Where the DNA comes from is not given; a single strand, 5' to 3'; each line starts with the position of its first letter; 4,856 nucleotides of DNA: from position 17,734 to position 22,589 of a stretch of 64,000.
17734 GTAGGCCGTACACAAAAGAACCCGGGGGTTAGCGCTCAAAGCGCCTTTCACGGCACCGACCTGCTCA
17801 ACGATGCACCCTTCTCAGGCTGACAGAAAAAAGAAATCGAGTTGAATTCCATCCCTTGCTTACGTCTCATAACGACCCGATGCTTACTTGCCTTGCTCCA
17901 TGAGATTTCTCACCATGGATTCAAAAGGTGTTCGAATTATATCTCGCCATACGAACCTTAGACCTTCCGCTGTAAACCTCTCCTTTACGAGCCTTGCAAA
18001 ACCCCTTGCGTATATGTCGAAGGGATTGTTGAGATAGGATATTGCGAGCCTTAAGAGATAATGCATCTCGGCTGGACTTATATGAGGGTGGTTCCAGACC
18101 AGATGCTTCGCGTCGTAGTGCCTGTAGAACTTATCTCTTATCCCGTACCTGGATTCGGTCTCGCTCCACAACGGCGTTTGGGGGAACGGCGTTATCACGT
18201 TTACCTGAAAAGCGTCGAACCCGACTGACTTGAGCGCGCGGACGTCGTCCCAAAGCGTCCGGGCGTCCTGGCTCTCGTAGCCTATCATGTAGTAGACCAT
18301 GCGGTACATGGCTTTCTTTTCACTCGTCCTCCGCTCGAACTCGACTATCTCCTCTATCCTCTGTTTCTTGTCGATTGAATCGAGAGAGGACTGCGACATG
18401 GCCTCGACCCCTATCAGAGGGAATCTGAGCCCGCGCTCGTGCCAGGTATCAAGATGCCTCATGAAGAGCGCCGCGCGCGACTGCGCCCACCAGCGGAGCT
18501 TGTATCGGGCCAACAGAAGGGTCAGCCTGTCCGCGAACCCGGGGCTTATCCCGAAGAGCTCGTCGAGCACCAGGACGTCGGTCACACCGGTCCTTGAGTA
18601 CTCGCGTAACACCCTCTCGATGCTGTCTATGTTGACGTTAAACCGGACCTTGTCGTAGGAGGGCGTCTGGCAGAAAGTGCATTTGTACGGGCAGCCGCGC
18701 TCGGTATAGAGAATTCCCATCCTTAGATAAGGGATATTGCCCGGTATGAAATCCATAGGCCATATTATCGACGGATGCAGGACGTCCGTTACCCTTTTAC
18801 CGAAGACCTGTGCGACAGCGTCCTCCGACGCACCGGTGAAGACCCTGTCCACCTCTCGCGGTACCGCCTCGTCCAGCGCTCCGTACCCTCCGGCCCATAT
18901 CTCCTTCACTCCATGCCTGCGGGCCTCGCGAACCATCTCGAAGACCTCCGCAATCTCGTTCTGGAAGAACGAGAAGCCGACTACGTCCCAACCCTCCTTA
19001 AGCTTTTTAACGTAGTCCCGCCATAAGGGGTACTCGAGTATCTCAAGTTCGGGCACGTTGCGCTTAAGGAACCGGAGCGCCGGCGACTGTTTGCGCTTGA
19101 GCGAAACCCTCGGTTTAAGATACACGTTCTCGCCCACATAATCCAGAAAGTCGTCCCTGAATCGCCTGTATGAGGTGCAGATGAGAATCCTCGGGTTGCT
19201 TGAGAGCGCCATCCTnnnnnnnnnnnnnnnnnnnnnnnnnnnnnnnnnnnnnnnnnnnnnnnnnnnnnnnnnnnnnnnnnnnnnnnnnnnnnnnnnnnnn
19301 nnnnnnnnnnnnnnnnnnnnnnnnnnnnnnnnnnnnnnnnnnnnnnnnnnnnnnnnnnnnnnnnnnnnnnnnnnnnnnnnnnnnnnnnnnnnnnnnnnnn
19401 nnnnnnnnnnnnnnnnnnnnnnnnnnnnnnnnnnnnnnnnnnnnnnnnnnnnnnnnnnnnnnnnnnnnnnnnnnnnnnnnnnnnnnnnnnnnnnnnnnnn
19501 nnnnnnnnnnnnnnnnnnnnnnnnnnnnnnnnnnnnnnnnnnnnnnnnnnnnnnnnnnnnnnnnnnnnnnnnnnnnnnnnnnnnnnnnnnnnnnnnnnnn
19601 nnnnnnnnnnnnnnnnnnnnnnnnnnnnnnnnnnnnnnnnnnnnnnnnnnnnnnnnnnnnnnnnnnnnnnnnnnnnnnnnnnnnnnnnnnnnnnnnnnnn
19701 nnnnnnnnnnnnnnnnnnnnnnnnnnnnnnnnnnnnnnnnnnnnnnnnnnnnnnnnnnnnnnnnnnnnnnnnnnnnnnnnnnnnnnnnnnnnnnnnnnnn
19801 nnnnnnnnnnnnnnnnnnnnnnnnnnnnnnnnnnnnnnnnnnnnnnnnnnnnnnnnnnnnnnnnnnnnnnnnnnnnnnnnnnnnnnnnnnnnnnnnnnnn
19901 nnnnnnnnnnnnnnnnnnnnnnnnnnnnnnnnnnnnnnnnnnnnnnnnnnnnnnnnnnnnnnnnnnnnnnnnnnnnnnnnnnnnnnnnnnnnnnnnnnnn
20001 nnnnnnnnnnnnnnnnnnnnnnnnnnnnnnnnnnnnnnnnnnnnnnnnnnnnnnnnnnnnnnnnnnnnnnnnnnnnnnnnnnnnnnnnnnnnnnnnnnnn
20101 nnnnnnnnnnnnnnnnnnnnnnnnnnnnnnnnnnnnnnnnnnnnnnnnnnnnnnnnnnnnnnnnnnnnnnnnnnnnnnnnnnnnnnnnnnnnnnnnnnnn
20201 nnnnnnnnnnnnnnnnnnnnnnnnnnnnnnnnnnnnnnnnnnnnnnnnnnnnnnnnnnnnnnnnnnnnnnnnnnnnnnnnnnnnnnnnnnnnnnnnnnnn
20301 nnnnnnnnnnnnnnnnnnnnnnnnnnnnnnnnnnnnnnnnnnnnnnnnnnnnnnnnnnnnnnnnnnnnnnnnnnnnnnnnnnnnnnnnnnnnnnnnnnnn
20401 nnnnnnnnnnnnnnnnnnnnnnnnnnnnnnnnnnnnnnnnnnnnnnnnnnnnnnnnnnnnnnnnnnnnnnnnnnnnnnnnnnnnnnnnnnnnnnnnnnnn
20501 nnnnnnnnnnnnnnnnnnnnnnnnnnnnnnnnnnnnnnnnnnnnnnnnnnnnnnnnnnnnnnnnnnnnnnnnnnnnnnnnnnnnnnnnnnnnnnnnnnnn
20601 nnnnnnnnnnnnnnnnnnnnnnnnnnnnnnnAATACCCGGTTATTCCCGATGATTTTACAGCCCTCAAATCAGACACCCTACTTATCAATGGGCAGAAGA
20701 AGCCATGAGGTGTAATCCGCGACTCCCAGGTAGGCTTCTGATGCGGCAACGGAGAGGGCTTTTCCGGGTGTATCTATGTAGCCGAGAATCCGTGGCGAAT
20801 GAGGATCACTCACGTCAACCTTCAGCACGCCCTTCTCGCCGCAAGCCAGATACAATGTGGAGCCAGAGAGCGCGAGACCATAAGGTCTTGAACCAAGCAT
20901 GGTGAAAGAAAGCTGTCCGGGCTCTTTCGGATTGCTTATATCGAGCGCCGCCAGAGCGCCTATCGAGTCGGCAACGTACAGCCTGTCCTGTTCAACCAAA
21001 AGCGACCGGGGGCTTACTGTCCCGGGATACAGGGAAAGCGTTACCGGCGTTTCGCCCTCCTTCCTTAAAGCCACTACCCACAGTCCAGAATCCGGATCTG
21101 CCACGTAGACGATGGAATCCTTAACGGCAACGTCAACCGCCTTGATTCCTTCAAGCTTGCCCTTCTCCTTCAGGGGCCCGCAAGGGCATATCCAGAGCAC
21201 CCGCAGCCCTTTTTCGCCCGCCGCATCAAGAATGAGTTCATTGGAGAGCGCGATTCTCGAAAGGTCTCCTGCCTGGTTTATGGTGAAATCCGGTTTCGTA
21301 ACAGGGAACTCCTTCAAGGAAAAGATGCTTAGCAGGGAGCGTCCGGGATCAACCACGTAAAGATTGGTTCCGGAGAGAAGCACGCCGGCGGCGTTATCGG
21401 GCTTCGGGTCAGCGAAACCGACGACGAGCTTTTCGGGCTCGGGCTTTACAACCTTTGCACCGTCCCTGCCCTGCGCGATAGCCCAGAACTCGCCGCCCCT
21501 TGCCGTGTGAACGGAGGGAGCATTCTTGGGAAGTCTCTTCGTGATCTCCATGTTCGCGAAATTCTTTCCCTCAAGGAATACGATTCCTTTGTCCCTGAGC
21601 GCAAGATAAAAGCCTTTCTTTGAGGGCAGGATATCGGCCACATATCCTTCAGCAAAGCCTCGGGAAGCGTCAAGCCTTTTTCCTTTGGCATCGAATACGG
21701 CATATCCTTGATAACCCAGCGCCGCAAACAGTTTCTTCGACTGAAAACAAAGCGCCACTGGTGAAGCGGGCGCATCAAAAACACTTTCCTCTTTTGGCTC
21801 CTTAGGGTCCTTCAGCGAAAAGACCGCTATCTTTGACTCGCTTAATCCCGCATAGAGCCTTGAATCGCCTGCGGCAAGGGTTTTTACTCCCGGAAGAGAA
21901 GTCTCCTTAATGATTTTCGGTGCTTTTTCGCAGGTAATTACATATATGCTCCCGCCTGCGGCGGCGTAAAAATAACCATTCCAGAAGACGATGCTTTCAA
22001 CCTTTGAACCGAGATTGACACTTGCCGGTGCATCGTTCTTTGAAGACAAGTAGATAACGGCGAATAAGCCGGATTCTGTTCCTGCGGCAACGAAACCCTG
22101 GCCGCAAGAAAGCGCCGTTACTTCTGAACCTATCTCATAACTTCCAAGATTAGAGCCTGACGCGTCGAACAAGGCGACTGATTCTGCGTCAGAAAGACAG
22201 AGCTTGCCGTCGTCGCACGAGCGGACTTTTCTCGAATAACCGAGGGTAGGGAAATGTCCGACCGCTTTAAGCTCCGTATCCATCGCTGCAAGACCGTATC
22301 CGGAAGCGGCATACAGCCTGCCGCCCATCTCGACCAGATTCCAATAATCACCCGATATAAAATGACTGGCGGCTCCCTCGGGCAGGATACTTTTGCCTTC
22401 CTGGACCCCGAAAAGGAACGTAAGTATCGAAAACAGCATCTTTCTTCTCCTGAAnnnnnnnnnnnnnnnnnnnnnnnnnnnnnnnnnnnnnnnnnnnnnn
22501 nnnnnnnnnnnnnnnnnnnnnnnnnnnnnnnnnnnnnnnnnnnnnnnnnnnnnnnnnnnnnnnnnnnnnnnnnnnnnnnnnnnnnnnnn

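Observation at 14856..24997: Ten-kb co-directional cluster: four tandem B12-binding radical-SAM paralogs, two paralogous exported beta-propellers and a secreted protein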

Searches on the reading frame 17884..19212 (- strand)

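Call 3: search_protein_families(library=pfam, proteins=[window:17884-19212:-], max_evalue=0.01)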
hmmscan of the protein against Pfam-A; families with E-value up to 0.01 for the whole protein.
window:17884-19212:- (442 aa): 1 family
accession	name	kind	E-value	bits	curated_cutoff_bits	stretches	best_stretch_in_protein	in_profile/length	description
PF04055.27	Radical_SAM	-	9.4e-12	45.8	29.5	1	172-291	5-131/166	Radical SAM superfamily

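Call 4: search_protein_families(library=ncbifam, proteins=[window:17884-19212:-], max_evalue=0.01)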
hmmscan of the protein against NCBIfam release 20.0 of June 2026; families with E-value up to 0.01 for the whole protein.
window:17884-19212:- (442 aa): 13 families
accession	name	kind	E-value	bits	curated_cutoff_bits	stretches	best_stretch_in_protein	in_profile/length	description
TIGR03471.1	HpnJ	equivalog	2.8e-16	59.5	577.6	1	160-359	190-394/472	hopanoid biosynthesis associated radical SAM protein HpnJ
TIGR04479.1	bcpD_PhpK_rSAM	subfamily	3.4e-14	52.1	600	1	169-363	245-441/504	PhpK family radical SAM P-methyltransferase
TIGR04367.1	HpnR_B12_rSAM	equivalog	4.9e-14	51.7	650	1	171-373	192-392/490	hopanoid C-3 methylase HpnR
TIGR02026.1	BchE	equivalog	2.4e-13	49.8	481.35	1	165-384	194-417/497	magnesium-protoporphyrin IX monomethyl ester anaerobic oxidative cyclase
TIGR04013.1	B12_SAM_MJ_1487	hypoth_equivalog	1.6e-10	40.4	251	1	69-212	39-199/382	TIGR04013 family B12-binding domain/radical SAM domain-containing protein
TIGR04072.2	rSAM_ladder_B12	equivalog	1.1e-09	37.5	360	1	168-348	183-368/443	lipid biosynthesis B12-binding/radical SAM protein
TIGR04014.1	B12_SAM_MJ_0865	equivalog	3.7e-07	29.3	360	1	146-213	142-209/434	methyl-coenzyme M reductase glutamine C-methyltransferase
TIGR04295.1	B12_rSAM_oligo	hypoth_equivalog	1e-05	24.4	400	1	169-359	204-388/422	TIGR04295 family B12-binding domain-containing radical SAM protein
TIGR04385.1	B12_rSAM_cofa1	equivalog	1.8e-05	24.2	450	1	169-320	199-354/438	B12 lower ligand biosynthesis radical SAM protein BzaD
NF033712.0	B12_rSAM_KedN5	subfamily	2.1e-05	22.9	700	1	165-281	195-321/624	KedN5 family methylcobalamin-dependent radical SAM C-methyltransferase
NF050148.1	rSAM_ApyD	equivalog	0.00012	20.6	750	1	170-354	204-395/645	RiPP biosynthesis radical SAM protein ApyD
NF038361.1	rSAM_Sden_1168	equivalog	0.00019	20.1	575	1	167-241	284-359/560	Sden_1168 family B12-binding radical SAM P-methyltransferase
TIGR04428.1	B12_rSAM_trp_MT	equivalog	0.0024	16.3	500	0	164-224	212-276/558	tryptophan 2-C-methyltransferase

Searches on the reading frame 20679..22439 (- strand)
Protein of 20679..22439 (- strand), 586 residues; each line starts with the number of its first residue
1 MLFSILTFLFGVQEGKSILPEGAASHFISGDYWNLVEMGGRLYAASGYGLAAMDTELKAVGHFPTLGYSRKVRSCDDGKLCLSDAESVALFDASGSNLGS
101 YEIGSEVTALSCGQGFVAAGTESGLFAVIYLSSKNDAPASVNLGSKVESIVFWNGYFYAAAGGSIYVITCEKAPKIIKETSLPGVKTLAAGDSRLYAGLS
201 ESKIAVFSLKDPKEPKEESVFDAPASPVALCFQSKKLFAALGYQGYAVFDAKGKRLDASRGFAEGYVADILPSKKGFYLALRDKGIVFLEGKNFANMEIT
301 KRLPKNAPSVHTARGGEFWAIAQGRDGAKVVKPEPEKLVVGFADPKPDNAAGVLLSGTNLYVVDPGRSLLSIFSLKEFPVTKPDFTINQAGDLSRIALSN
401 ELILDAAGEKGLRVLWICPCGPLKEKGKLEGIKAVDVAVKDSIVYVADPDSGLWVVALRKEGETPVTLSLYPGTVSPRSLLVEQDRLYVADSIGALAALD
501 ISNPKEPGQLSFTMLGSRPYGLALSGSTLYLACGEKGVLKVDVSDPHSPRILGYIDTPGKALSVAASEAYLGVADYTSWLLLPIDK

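Call 3: search_protein_families(library=pfam, proteins=[window:20679-22439:-], max_evalue=0.01)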
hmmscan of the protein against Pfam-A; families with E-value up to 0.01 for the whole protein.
window:20679-22439:- (586 aa): 1 family
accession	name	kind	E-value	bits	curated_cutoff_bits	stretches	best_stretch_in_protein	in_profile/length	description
PF08309.17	LVIVD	-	1.3e-12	47.3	20.2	0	481-507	8-34/42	LVIVD repeat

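Call 4: search_protein_families(library=ncbifam, proteins=[window:20679-22439:-], max_evalue=0.01)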
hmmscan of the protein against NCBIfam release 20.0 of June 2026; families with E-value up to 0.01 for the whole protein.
window:20679-22439:- (586 aa): 0 families

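Call 50: find_related_loci(query=A2, collection=metagenome_contigs, flank=10000)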
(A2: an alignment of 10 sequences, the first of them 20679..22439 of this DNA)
Query A2 (586 aa) in metagenome_contigs; peptide patterns used: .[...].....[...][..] (x = any residue, [..] = any of these).
16 stretches matched a pattern; 10 encode a relative of the query (tblastn E <= 1e-3); 10 distinct loci.
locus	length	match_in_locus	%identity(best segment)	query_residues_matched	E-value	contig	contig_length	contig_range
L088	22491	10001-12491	47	18-585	2e-162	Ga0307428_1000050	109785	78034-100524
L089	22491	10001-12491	47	18-585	4e-162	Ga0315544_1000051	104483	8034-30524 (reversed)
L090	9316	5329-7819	46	13-585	9e-162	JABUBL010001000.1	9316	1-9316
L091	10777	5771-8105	45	2-585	1e-160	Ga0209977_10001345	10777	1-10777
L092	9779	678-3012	45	2-585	1e-158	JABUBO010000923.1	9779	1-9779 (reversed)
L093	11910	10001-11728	43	21-582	1e-143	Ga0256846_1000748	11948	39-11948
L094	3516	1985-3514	31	18-574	3e-42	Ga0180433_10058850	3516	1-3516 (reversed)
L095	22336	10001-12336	46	5-585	2e-162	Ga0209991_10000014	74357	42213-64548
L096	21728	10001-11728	46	13-585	4e-159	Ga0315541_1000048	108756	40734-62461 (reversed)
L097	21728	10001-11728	46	13-585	4e-159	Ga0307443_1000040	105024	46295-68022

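Call 97: search_solved_structures(query=A2, max_evalue=1)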
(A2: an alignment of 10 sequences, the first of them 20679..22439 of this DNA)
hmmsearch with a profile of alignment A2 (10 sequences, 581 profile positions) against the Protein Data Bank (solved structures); distinct sequences matched with E-value up to 1: 61 (the best 60 are shown).
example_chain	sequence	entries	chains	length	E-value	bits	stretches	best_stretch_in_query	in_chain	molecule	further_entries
6g6m_A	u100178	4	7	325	7.2e-13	51.1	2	69-214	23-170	Tako8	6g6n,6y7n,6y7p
6y7o_A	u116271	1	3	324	9.5e-13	50.7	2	69-214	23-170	Tako8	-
6tji_A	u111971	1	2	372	6e-10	41.4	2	67-216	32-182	Cake10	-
6tjh_A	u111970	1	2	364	6.2e-10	41.4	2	68-216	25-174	Cake9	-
6tjg_A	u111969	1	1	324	9.4e-09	37.5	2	69-216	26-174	Cake8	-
7dxn_A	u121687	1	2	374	7.8e-08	34.5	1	149-224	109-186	Membrane associated protein kinase with beta-propeller domain, pyrrolo-quinoline quinone b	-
9vfj_D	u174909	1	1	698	1.3e-07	33.7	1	126-203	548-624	Photosystem I reaction center subunit II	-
6tjf_A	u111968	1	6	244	3.4e-07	32.4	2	68-216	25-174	Cake6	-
5m11_A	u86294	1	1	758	3.6e-07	32.3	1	31-245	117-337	Immunoreactive 84kD antigen PG93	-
7evf_AA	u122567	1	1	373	6.7e-07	31.4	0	106-198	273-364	PQQ_3 domain-containing protein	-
7eq5_A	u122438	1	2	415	3.3e-06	29.1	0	106-198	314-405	Membrane associated protein kinase with beta-propeller domain, pyrrolo-quinoline quinone b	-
8snb_4A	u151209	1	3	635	3.9e-06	28.9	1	63-265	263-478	Cilia- and flagella-associated protein 52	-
3hxj_A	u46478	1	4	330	4e-06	28.8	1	64-216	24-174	Pyrrolo-quinoline quinone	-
7mq8_LN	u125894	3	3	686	5.8e-06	28.3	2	108-252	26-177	U3 small nucleolar RNA-associated protein 4 homolog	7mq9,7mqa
4a2l_A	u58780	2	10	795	3.1e-05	25.9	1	73-252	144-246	TWO-COMPONENT SYSTEM SENSOR HISTIDINE KINASE/RESPONSE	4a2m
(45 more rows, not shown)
